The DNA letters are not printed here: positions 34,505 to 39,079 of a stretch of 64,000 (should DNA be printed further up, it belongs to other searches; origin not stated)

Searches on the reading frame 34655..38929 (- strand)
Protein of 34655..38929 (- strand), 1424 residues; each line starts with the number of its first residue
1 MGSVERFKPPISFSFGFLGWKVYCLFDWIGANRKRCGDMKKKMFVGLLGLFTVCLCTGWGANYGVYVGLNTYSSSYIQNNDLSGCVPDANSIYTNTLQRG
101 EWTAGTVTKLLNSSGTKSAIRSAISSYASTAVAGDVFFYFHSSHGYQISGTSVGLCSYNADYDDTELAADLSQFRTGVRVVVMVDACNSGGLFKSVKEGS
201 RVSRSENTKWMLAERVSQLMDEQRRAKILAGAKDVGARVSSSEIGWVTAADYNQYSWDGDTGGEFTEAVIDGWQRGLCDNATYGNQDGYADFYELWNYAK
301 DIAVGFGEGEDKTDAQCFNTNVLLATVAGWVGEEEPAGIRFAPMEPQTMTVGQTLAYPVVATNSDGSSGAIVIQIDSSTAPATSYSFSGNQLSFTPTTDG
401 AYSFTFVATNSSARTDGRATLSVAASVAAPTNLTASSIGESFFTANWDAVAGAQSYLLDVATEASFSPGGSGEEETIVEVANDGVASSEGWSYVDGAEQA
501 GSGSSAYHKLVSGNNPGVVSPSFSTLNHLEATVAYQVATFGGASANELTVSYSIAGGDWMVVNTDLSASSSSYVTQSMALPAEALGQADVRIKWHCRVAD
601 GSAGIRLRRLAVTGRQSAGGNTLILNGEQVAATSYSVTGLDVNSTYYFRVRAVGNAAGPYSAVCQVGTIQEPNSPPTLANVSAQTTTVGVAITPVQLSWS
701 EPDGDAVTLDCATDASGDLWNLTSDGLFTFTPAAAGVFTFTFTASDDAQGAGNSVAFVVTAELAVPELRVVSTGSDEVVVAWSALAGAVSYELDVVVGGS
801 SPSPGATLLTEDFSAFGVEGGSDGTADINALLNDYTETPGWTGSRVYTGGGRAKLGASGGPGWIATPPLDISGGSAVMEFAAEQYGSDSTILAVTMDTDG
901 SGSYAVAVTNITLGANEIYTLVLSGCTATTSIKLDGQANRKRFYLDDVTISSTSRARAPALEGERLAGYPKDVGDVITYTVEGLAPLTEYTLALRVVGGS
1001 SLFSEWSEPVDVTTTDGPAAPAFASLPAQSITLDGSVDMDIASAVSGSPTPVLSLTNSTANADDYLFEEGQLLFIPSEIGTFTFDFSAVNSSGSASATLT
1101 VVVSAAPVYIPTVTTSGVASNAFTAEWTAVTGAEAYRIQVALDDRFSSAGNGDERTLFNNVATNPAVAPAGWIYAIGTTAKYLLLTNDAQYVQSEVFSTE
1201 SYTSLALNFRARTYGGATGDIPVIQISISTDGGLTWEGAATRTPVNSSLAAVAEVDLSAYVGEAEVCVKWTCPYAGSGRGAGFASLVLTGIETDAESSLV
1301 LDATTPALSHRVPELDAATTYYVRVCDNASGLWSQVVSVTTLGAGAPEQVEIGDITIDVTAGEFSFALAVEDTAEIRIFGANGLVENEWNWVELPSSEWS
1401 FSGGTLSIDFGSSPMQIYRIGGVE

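Call 73: search_protein_families(library=pfam, proteins=[window:34655-38929:-], max_evalue=0.01)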
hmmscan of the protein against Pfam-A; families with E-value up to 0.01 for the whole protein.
window:34655-38929:- (1424 aa): 5 families
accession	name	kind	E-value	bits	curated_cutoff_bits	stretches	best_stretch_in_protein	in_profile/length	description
PF00041.27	fn3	-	5.7e-13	49.3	25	1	617-663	41-80/84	Fibronectin type III domain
PF16656.11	Pur_ac_phosph_N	-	4.2e-11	43.7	30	0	587-665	12-90/93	Purple acid Phosphatase, N-terminal domain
PF17963.7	Big_9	-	4e-06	28.1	23.6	1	673-753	1-82/89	Bacterial Ig domain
PF25788.1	Ig_Rha78A_N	-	0.00054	20.6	27.4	0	977-1014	64-101/105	Rha78A-like, N-terminal immunoglobulin domain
PF00801.26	PKD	-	0.00092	19.6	23.5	0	680-758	3-79/80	PKD domain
